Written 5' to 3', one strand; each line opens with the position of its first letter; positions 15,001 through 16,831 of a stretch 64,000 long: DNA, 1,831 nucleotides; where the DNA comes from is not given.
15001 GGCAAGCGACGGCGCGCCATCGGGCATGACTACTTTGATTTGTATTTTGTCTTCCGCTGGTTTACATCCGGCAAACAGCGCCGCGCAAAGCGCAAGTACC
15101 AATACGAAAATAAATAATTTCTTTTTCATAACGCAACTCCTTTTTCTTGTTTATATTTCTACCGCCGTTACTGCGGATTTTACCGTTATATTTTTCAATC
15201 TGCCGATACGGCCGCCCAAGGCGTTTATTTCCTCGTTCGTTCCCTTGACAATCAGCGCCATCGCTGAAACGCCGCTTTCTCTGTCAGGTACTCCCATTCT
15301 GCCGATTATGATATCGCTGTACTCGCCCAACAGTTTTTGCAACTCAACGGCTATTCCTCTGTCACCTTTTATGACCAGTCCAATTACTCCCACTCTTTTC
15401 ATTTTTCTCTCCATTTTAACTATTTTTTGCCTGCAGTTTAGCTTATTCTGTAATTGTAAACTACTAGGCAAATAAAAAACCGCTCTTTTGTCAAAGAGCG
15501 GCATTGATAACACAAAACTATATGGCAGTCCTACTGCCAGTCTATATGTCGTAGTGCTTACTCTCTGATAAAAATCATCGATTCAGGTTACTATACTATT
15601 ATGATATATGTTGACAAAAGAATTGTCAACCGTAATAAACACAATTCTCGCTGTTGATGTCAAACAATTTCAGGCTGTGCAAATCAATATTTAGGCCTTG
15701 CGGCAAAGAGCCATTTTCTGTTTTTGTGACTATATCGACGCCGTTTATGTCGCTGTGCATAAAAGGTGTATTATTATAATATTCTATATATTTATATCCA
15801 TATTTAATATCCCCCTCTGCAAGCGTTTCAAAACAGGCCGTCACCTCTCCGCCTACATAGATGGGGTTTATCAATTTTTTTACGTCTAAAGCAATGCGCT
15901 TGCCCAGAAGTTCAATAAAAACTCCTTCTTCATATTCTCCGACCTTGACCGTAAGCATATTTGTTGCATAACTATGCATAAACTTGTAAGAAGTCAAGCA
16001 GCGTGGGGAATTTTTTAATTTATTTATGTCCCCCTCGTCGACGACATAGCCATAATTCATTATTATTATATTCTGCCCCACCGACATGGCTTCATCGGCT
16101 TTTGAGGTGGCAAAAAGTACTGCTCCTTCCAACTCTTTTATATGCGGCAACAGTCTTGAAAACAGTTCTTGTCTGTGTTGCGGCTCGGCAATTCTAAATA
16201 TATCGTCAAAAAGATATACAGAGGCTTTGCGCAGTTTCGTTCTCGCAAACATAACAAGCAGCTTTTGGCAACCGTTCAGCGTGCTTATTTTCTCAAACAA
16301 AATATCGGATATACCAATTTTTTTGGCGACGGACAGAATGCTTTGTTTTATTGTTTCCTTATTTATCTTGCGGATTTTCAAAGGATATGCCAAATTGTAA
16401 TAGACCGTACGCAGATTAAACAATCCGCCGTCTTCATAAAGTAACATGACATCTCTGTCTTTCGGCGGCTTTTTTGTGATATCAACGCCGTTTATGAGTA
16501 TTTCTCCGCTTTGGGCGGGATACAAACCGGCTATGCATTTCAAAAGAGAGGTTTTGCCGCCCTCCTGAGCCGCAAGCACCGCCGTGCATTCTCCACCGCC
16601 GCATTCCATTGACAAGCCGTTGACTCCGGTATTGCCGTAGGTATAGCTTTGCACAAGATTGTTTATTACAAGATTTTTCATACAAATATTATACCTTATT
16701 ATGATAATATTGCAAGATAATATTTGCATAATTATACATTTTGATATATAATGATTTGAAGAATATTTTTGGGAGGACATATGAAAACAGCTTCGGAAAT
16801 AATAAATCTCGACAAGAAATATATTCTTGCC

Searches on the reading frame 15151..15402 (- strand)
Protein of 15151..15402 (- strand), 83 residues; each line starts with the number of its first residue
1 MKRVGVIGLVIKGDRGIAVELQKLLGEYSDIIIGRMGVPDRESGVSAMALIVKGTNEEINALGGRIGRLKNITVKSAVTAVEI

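Call 7: search_protein_families(library=pfam, proteins=[window:15151-15402:-], max_evalue=0.01)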
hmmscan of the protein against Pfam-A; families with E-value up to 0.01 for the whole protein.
window:15151-15402:- (83 aa): 2 families
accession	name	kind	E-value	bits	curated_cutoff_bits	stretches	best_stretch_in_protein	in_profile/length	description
PF21699.3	TM1266-like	-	1e-22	80.3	27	1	3-76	1-74/74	Iron-only hydrogenase system regulator, putative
PF08753.17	NikR_C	-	0.0088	16.7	22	0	4-73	1-70/77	NikR C terminal nickel binding domain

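Call 8: search_protein_families(library=ncbifam, proteins=[window:15151-15402:-], max_evalue=0.01)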
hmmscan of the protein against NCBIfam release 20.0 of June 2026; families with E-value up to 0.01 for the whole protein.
window:15151-15402:- (83 aa): 2 families
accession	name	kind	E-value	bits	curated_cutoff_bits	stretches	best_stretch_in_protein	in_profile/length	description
TIGR03959.1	hyd_TM1266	equivalog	4e-23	81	60.8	1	3-78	1-75/76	TM1266 family iron-only hydrogenase system putative regulator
NF052672.1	CPF_0552_fam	subfamily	9.5e-05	22.1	85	1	6-76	3-77/80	CPF_0552 family protein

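Call 33: search_solved_structures(query=window:15151-15402:-, max_evalue=10, show_alignments=2)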
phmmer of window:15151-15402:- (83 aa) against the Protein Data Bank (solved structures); distinct sequences matched with E-value up to 10: 3.
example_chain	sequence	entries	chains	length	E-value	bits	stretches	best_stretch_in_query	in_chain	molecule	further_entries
2nzc_A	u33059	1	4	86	9.9e-08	35.6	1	2-76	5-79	Hypothetical protein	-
6gap_A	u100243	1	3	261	0.21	15.5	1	33-71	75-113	Outer capsid protein sigma-1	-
5ojg_A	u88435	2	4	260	0.38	14.7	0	21-47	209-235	Dehydrogenase/reductase SDR family member 4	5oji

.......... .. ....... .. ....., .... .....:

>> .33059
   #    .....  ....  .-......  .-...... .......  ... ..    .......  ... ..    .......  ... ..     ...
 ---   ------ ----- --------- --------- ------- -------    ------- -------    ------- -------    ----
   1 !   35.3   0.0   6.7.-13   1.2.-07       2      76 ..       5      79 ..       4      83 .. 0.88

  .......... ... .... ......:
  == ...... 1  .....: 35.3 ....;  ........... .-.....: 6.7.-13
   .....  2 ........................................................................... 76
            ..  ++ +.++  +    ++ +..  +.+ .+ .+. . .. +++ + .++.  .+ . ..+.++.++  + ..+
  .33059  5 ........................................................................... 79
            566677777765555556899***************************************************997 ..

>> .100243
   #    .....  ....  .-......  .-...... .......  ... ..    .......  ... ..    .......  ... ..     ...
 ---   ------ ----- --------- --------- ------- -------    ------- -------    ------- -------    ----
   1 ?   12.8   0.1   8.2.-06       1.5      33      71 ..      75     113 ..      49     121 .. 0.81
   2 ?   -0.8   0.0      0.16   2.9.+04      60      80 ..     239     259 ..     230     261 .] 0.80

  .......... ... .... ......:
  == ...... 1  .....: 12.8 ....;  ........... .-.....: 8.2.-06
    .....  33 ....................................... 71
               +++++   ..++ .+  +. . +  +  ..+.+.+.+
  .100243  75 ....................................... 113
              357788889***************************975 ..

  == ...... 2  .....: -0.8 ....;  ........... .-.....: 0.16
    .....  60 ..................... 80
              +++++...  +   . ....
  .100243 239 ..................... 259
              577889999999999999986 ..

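Call 41: find_homologous_proteins(query=window:15151-15402:-, max_evalue=0.001)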
Query window:15151-15402:- (83 aa): 97 proteins with E <= 0.001 among 102 candidates.
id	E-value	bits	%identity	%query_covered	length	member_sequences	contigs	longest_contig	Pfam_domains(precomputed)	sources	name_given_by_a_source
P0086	4.8e-42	159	100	100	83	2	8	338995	PF21699.4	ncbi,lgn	-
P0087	7.8e-39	149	90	100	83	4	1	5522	PF21699.4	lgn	-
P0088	4.9e-33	130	81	100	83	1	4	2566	PF21699.4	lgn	-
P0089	2.2e-32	128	78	100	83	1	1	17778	PF21699.4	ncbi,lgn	-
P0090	2.4e-31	125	77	100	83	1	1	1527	PF21699.4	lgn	-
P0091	3.7e-30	121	75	100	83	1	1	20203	PF21699.4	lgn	-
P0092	5.1e-30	121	72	100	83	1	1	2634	PF21699.4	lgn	-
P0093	6.5e-30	120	71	100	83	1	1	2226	PF08753.18,PF21699.4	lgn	-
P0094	9.7e-30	120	73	100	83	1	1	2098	PF21699.4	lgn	-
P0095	3.2e-28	115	69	100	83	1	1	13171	PF21699.4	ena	-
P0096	5.7e-28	114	66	100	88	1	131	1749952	PF21699.4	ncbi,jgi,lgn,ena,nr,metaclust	ncbi:MAG: CopG family transcriptional regulator [Bacillota bacterium]|jgi:putative iron-only hydroge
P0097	2.1e-27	112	63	100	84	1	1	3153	PF21699.4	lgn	-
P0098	1.0e-26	110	64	100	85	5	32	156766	PF21699.4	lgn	-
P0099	2.3e-26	109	65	100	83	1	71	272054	PF21699.4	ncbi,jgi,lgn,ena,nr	ncbi:MAG: CopG family transcriptional regulator [Clostridiales bacterium]|jgi:putative iron-only hyd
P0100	7.0e-26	108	63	100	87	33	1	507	PF21699.4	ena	-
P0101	8.1e-26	107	63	100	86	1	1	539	PF21699.4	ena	-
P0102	1.1e-25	107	63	100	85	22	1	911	PF21699.4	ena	-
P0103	1.9e-25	106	61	100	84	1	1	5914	PF21699.4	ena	-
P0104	3.0e-25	106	63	100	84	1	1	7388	PF21699.4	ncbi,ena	-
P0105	3.1e-25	106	63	100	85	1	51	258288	PF21699.4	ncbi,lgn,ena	-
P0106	3.1e-25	105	63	100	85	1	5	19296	PF21699.4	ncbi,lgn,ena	-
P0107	3.1e-25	105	63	100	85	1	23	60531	PF21699.4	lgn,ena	-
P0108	5.9e-25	105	61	100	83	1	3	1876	PF21699.4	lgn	-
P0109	5.9e-25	105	61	100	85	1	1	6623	PF21699.4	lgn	-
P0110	6.9e-25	104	61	100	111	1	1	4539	PF21699.4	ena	-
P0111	7.8e-25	104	61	100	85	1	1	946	PF21699.4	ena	-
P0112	7.8e-25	104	63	100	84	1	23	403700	PF21699.4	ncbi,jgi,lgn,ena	-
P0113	1.0e-24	104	63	100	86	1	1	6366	PF21699.4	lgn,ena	-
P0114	1.0e-24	104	66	96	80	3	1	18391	PF21699.4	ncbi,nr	ncbi:MAG: CopG family transcriptional regulator [Clostridia bacterium]|nr:CopG family transcriptiona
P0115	2.4e-24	103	60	100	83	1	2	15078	PF21699.4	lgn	-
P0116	3.0e-24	102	60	100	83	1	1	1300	PF21699.4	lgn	-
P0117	3.3e-24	102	60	100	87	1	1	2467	PF21699.4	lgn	-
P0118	4.8e-24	102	60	100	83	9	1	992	PF21699.4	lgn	-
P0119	6.1e-24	101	58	100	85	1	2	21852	PF21699.4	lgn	-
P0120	1.3e-23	100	59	100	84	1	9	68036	PF21699.4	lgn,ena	-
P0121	2.8e-23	99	59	100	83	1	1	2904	PF21699.4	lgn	-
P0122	3.2e-23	99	58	100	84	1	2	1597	PF21699.4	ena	-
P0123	3.8e-23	99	58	100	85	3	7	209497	PF21699.4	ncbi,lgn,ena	-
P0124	4.4e-23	99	59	100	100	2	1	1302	PF21699.4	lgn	-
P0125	4.4e-23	99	59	100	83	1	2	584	PF21699.4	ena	-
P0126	6.6e-23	98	58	100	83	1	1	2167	PF21699.4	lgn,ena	-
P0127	8.7e-23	98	61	100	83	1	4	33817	PF21699.4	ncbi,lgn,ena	-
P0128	9.9e-23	98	58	100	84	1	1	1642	PF21699.4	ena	-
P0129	1.1e-22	97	57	100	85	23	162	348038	PF21699.4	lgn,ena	-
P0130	1.8e-22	97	58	100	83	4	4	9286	PF21699.4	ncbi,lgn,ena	-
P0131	2.7e-22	96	59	100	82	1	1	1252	PF21699.4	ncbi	-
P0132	3.7e-22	96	58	100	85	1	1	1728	PF21699.4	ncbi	-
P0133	3.7e-21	93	54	100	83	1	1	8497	PF21699.4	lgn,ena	-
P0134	5.7e-21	92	55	100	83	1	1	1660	PF21699.4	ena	-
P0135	6.1e-21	92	54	100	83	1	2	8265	PF21699.4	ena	-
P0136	6.1e-21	92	54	100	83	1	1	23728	PF21699.4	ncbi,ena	-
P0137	7.5e-21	92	55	100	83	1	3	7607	PF21699.4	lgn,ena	-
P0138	1.4e-20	91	55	100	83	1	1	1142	PF21699.4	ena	-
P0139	1.8e-20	90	55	100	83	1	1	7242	PF21699.4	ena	-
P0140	1.9e-20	90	54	100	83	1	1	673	PF21699.4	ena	-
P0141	2.4e-20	90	54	100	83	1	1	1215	PF21699.4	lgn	-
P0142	2.5e-20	90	54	100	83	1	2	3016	PF21699.4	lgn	-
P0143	2.7e-20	90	54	100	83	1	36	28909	PF21699.4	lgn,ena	-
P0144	2.8e-20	90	55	100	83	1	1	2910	PF21699.4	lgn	-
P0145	3.0e-20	90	54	100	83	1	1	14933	PF21699.4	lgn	-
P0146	3.1e-20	90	54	100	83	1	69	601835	PF21699.4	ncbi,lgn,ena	-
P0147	3.3e-20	90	54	100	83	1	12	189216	PF21699.4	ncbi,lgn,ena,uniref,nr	ncbi:MAG TPA: CopG family transcriptional regulator [Candidatus Stercoripulliclostridium merdigallin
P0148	3.5e-20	89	54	100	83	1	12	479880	PF21699.4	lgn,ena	-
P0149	3.6e-20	89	55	100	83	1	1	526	PF21699.4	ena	-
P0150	4.2e-20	89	54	100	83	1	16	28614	PF21699.4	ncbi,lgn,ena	-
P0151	4.3e-20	89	54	100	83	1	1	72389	PF21699.4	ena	-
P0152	4.5e-20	89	54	100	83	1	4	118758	PF21699.4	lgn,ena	-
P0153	4.7e-20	89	54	100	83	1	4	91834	PF21699.4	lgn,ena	-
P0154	4.8e-20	89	54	100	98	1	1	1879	PF21699.4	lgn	-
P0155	5.1e-20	89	54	100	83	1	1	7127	PF21699.4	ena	-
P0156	5.4e-20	89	54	100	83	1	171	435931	PF21699.4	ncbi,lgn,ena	-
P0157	6.1e-20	89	54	100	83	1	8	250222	PF21699.4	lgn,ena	-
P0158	7.2e-20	88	55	99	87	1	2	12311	PF21699.4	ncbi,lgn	-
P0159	8.3e-20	88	54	100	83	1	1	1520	PF21699.4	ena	-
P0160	8.8e-20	88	53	100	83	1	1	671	PF21699.4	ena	-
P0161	8.8e-20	88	53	100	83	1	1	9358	PF21699.4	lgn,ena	-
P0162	9.1e-20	88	53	100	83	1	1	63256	PF21699.4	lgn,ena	-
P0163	9.2e-20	88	53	100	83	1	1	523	PF21699.4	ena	-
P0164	1.3e-19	88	53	100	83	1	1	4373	PF21699.4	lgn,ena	-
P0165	1.5e-19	87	53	100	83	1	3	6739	PF21699.4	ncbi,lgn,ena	-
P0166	1.7e-19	87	53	100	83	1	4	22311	PF21699.4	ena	-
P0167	1.9e-19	87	54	100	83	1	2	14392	PF21699.4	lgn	-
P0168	2.1e-19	87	54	100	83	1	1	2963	PF21699.4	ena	-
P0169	3.2e-19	86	52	100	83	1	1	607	PF21699.4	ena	-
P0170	3.4e-19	86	53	100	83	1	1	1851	PF21699.4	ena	-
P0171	3.9e-19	86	54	100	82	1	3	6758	PF21699.4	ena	-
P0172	5.9e-19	86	53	100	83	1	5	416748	PF21699.4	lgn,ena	-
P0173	1.1e-18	85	57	100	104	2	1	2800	PF21699.4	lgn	-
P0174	1.9e-18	84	55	100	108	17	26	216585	PF21699.4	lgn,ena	-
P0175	1.3e-17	81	60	76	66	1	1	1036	PF21699.4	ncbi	ncbi:MAG: CopG family transcriptional regulator, partial [Clostridia bacterium]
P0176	2.1e-17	81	51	98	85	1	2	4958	PF21699.4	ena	-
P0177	2.2e-17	81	51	94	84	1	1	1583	PF21699.4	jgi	jgi:putative iron-only hydrogenase system regulator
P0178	2.3e-17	81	53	95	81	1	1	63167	PF21699.4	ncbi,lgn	-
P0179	2.8e-17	80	51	98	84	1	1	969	PF21699.4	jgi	jgi:putative iron-only hydrogenase system regulator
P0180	3.8e-17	80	51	94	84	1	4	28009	PF21699.4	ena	-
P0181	1.5e-16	78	56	93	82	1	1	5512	PF21699.4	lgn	-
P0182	1.7e-16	78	48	98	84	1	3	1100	PF21699.4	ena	-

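Call 65: predict_structure(alignment_id=A4)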
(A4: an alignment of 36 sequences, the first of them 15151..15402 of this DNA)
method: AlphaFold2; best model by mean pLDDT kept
length: 83 residues; sequences in the alignment: 36
mean_pLDDT: 90.9   pTM: 0.81
mean pLDDT of the five models: 90.9, 90.6, 90.0, 88.9, 88.1
residues with pLDDT >= 90: 65; 70-90: 14; 50-70: 4; < 50: 0
segments of 3 or more residues with pLDDT < 50: none
pLDDT, mean of each block of 10 residues (from residue 1): 93 81 96 95 93 94 95 85 72
secondary structure, 60 per line:
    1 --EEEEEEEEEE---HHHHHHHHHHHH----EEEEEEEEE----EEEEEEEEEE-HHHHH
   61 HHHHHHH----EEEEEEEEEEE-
elements in order: E3-12 H16-27 E32-40 E45-54 H56-67 E72-82

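Call 86: search_protein_representatives(alignment_id=A4)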
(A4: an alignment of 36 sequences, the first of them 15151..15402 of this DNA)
Query: 36 sequences, 83 profile positions. Proteins with E-value up to 0.001 (for the whole library): 1501; up to 1e-10: 714; up to 1e-30: 0. The best 150 are listed.
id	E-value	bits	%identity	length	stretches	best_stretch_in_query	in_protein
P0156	6.3e-30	119.0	-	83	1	1-83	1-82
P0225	6.9e-29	115.7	-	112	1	1-83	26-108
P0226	6.8e-28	112.5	-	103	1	1-81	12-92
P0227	9.5e-28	112.1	-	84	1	1-83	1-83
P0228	1.5e-27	111.4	-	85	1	1-82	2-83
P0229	1.8e-27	111.2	-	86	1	1-83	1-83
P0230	5.0e-27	109.8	-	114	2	4-62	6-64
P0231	6.0e-27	109.5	-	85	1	2-80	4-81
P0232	1.1e-26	108.7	-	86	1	1-80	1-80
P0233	3.0e-26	107.3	-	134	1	2-80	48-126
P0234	3.5e-26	107.0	-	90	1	2-80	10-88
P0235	5.4e-26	106.4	-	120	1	1-79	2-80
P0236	7.3e-26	106.0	-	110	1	2-80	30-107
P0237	1.0e-25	105.6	-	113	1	2-80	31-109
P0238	1.0e-25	105.5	-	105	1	1-82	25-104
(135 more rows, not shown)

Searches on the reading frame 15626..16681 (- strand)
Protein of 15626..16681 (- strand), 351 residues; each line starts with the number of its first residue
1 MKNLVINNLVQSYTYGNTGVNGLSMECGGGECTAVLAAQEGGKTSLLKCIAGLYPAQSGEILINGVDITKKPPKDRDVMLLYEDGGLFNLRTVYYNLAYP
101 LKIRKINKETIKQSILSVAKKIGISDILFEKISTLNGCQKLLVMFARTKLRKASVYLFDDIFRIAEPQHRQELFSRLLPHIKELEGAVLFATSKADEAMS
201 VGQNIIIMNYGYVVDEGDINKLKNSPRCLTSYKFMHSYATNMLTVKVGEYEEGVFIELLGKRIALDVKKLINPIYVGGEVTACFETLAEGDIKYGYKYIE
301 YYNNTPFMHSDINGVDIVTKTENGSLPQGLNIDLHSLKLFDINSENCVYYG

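Call 7: search_protein_families(library=pfam, proteins=[window:15626-16681:-], max_evalue=0.01)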
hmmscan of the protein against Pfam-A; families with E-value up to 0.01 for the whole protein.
window:15626-16681:- (351 aa): 1 family
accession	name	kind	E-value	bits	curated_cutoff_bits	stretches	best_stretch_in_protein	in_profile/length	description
PF00005.33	ABC_tran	-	1.6e-14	55.1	25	1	21-160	2-134/137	ABC transporter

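Call 8: search_protein_families(library=ncbifam, proteins=[window:15626-16681:-], max_evalue=0.01)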
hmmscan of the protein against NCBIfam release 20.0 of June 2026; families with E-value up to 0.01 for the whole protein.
window:15626-16681:- (351 aa): 144 families (the best 25 are shown)
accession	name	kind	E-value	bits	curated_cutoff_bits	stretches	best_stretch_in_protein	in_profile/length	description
NF008653.0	PRK11650.1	subfamily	1.4e-37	129.6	432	1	1-324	1-326/357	sn-glycerol-3-phosphate ABC transporter ATP-binding protein UgpC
NF040840.2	tungstate_WtpC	equivalog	1.7e-35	122.9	440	1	17-258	13-252/347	tungstate ABC transporter ATP-binding protein WtpC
NF043075.1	MMSYN1_0197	equivalog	2.2e-30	105.8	550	1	5-235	4-233/341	spermidine/putrescine ABC transporter ATP-binding protein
TIGR00968.1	3a0106s01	subfamily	2.7e-30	105.6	342.75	1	6-235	3-231/237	sulfate ABC transporter ATP-binding protein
TIGR03258.1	PhnT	equivalog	9.1e-30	103.9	499.15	1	4-247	9-250/359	2-aminoethylphosphonate ABC transport system ATP-binding subunit PhnT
NF006987.0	PRK09452.1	equivalog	1.1e-29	103.3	482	1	9-250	23-261/378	spermidine/putrescine ABC transporter ATP-binding protein PotA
TIGR01187.1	potA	subfamily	1.2e-29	103.4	355.6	1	36-256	2-220/325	polyamine ABC transporter ATP-binding protein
TIGR03265.1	PhnT2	equivalog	2.3e-28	99.4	457.7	1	3-237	4-237/353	putative 2-aminoethylphosphonate ABC transporter ATP-binding protein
NF008621.0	PRK11607.1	equivalog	6.2e-27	94.4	613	1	4-267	20-281/377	putrescine ABC transporter ATP-binding subunit PotG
NF008233.0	PRK11000.1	equivalog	3.6e-26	91.9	568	1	3-259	3-259/369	maltose/maltodextrin ABC transporter ATP-binding protein MalK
NF008039.0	PRK10771.1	equivalog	1.1e-25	90.4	298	1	23-224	18-219/234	thiamine ABC transporter ATP-binding protein ThiQ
NF008513.0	PRK11432.1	equivalog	2.2e-25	89.3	496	1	5-237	8-239/351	ferric ABC transporter ATP-binding protein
TIGR01277.1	thiQ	equivalog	3.5e-25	88.9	245.05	1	24-214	18-208/213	thiamine ABC transporter ATP-binding protein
NF008105.0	PRK10851.1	equivalog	7.4e-25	87.4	502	1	6-239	5-241/362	sulfate/thiosulfate ABC transporter ATP-binding protein CysA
NF040933.2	ABC_arch_GlcV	equivalog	2.5e-23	82.5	450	1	6-251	5-256/357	glucose ABC transporter ATP-binding protein GlcV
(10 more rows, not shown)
